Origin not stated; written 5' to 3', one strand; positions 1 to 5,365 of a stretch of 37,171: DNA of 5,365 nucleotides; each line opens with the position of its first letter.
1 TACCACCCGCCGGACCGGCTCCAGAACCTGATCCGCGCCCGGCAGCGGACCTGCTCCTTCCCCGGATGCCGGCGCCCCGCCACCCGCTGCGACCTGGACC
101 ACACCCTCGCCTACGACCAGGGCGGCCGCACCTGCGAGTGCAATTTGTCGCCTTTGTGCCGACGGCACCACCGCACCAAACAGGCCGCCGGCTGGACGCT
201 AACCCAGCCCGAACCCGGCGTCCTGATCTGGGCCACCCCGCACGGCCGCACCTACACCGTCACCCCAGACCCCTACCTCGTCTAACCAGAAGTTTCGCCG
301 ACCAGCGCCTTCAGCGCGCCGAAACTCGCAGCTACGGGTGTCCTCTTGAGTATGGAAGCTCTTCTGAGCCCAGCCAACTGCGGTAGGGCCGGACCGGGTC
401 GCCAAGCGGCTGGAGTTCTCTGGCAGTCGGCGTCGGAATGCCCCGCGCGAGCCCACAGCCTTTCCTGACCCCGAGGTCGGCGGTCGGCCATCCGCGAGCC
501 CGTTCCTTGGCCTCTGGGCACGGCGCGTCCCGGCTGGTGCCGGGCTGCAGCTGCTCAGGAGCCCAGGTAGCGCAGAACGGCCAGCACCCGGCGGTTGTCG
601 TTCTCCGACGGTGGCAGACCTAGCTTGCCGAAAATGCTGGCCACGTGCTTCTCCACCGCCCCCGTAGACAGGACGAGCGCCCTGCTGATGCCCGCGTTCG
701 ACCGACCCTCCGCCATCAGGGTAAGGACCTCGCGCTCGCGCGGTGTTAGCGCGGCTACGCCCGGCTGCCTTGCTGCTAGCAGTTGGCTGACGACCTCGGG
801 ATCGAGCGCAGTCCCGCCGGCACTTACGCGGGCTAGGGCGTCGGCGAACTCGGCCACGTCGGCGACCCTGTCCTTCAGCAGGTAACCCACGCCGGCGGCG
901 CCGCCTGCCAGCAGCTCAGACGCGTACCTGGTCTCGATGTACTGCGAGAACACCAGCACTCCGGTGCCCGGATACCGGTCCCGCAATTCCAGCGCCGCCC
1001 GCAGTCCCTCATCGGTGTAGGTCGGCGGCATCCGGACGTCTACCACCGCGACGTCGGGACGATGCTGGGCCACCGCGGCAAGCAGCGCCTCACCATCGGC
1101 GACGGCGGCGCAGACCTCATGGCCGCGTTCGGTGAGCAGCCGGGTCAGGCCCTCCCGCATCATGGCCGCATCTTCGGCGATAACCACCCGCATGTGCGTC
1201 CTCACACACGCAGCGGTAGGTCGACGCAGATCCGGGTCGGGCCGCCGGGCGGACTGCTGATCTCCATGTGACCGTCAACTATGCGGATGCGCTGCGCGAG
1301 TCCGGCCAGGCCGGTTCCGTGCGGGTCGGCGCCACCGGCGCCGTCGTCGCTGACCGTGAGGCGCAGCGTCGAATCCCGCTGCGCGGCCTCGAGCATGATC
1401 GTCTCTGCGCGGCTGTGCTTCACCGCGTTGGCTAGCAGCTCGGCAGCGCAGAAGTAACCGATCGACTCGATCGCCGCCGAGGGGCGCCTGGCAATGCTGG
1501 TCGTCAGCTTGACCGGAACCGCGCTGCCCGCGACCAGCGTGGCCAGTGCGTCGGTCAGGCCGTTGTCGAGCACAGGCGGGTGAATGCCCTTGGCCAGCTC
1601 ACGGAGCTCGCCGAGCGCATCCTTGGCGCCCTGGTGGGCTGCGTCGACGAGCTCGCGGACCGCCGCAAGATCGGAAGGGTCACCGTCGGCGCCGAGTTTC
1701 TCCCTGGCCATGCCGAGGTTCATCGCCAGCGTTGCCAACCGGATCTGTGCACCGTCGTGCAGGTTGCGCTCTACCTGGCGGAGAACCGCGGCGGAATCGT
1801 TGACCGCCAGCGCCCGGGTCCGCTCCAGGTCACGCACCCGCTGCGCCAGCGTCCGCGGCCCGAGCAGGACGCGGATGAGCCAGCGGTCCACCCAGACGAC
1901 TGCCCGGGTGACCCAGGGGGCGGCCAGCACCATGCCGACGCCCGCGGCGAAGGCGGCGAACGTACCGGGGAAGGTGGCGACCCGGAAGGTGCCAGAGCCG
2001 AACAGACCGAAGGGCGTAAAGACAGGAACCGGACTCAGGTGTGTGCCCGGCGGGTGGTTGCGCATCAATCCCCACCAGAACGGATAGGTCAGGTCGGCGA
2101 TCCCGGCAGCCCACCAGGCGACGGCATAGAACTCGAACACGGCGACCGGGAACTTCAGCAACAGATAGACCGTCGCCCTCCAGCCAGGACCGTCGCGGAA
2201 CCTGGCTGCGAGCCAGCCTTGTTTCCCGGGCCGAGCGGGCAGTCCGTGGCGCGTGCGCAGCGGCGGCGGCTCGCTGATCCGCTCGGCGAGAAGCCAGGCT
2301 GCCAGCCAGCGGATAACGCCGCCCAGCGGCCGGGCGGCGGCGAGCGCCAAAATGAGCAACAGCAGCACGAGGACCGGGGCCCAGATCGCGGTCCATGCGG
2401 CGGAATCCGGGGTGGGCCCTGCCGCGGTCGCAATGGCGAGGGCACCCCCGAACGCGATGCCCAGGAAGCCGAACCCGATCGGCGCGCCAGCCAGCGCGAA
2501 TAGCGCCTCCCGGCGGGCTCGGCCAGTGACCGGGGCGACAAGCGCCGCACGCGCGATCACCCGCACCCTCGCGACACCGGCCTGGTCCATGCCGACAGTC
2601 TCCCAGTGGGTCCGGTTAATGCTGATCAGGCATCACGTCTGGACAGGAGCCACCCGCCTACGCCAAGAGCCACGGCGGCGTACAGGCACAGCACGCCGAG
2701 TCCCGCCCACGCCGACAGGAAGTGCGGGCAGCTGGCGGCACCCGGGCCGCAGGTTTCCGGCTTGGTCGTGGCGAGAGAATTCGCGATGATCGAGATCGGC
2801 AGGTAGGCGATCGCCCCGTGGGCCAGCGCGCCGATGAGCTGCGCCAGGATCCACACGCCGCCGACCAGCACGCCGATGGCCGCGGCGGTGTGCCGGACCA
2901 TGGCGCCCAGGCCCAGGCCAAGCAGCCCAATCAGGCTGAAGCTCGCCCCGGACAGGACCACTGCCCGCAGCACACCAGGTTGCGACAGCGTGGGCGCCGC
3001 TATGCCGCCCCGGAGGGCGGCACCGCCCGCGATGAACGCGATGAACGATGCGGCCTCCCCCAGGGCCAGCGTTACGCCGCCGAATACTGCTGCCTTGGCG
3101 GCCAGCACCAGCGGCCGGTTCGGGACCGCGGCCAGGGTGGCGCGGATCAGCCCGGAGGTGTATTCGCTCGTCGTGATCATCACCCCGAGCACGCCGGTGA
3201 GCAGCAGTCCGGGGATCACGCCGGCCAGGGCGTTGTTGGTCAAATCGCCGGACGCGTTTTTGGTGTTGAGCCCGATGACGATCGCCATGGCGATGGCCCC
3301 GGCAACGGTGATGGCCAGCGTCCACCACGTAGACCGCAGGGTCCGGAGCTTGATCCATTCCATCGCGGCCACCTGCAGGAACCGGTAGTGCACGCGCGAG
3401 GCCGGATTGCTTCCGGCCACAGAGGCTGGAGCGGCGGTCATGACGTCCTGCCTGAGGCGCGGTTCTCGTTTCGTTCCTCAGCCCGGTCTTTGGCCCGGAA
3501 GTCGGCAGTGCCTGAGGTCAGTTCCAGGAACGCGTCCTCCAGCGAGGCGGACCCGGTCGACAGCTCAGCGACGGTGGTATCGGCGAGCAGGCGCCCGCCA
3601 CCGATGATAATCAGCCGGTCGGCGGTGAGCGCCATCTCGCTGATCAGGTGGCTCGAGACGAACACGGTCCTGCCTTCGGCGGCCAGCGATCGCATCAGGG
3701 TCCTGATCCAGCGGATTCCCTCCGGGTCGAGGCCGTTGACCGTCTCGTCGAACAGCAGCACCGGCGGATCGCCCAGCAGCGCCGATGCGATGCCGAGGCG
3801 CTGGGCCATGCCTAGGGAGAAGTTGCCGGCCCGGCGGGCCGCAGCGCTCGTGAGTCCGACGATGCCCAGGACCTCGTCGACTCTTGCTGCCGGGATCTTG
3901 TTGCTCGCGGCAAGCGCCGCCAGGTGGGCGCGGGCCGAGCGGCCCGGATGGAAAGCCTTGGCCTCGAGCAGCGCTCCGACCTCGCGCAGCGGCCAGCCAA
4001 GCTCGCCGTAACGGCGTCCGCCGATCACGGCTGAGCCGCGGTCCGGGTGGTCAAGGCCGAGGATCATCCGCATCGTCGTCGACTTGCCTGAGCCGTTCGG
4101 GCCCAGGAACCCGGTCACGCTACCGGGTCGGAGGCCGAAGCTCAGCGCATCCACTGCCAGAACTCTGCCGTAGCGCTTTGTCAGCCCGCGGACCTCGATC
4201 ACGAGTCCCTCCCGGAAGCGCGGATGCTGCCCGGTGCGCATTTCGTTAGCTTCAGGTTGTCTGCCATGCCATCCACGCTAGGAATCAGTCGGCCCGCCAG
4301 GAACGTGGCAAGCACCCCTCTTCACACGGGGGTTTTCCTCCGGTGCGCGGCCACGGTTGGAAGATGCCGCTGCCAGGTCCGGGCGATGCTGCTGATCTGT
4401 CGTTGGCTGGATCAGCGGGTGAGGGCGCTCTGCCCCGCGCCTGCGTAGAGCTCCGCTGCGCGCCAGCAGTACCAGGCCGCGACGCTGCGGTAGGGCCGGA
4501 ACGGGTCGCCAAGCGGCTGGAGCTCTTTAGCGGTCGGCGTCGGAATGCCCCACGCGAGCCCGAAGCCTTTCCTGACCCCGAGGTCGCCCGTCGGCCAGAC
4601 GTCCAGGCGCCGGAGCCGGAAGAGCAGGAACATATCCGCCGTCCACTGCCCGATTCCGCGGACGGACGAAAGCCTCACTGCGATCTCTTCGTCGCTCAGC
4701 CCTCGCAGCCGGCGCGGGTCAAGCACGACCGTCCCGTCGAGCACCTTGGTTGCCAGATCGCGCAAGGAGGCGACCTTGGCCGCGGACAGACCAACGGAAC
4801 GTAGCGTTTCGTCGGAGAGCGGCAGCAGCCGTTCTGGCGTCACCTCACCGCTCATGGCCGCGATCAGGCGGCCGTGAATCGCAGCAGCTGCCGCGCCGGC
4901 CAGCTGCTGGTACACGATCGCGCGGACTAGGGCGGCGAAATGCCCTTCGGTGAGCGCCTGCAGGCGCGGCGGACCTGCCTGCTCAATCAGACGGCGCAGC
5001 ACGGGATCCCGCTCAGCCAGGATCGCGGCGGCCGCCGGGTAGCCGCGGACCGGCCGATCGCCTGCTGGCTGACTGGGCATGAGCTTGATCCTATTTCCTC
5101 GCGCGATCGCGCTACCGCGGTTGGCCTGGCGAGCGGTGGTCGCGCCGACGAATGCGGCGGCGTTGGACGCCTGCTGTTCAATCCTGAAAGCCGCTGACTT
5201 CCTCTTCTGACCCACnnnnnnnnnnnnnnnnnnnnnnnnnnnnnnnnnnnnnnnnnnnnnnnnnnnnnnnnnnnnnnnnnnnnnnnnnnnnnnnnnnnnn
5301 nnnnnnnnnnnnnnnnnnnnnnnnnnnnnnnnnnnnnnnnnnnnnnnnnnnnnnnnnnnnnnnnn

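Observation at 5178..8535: Three-gene, translationally coupled cassette built around an orphan BrxD/DUF2791-like P-loop ATPase: candidate undescribed conflict/defence module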

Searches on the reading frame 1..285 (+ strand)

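Call 103: search_protein_families(library=pfam, proteins=[window:1-285:+], max_evalue=0.01)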
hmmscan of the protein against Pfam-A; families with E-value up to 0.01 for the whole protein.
window:1-285:+ (94 aa): 1 family
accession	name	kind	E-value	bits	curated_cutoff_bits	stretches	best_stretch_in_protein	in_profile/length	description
PF01844.29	HNH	-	0.0015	19.1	21.4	1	23-61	4-45/47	HNH endonuclease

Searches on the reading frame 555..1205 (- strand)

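Call 40: search_protein_families(library=pfam, proteins=[window:555-1205:-], max_evalue=0.001)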
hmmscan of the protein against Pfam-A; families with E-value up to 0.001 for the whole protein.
window:555-1205:- (216 aa): 3 families
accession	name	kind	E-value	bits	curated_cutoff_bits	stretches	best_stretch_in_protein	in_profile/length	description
PF00072.30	Response_reg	-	2.2e-16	60.4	30.2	1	7-112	1-100/111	Response regulator receiver domain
PF00196.25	GerE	-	1.8e-13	50.3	23.5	1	152-197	2-47/57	Bacterial regulatory proteins, luxR family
PF08281.18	Sigma70_r4_2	-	2.4e-05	24.3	25.7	1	151-188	9-47/54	Sigma-70, region 4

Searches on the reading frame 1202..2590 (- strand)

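Call 40: search_protein_families(library=pfam, proteins=[window:1202-2590:-], max_evalue=0.001)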
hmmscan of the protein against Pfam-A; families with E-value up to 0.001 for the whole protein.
window:1202-2590:- (462 aa): 4 families
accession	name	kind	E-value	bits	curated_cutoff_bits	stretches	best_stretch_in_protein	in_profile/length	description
PF13796.11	Sensor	-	1.2e-19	71.3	28.2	1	72-243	28-162/162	Putative sensor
PF07730.19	HisKA_3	-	5e-09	37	24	1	272-341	4-68/68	Histidine kinase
PF02518.31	HATPase_c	-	1.9e-07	31.9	26.4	1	383-461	11-110/111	Histidine kinase-, DNA gyrase B-, and HSP90-like ATPase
PF13581.12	HATPase_c_2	-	5.7e-05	23.6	27.4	1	380-425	34-83/127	Histidine kinase-like ATPase domain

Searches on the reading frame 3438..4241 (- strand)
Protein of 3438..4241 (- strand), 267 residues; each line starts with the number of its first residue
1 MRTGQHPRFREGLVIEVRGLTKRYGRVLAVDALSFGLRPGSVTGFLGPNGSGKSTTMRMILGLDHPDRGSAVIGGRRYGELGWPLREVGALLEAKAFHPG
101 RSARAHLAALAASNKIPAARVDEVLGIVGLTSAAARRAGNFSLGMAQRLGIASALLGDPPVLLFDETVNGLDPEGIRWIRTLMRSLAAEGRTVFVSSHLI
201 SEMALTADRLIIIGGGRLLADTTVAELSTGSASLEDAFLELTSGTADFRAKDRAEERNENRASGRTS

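Call 40: search_protein_families(library=pfam, proteins=[window:3438-4241:-], max_evalue=0.001)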
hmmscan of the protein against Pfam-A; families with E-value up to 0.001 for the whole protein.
window:3438-4241:- (267 aa): 2 families
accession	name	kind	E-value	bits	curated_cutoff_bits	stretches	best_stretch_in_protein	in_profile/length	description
PF00005.33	ABC_tran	-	1.4e-23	84.5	25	1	31-169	2-137/137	ABC transporter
PF13304.12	AAA_21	-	6.3e-14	53.2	27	1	124-199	221-299/304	AAA domain, putative AbiEii toxin, Type IV TA system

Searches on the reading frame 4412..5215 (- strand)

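Call 40: search_protein_families(library=pfam, proteins=[window:4412-5215:-], max_evalue=0.001)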
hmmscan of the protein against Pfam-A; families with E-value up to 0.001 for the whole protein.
window:4412-5215:- (267 aa): 1 family
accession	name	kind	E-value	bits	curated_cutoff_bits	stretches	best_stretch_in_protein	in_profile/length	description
PF00730.31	HhH-GPD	-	4.5e-11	43.5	26.2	1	97-233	1-99/108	HhH-GPD superfamily base excision DNA repair protein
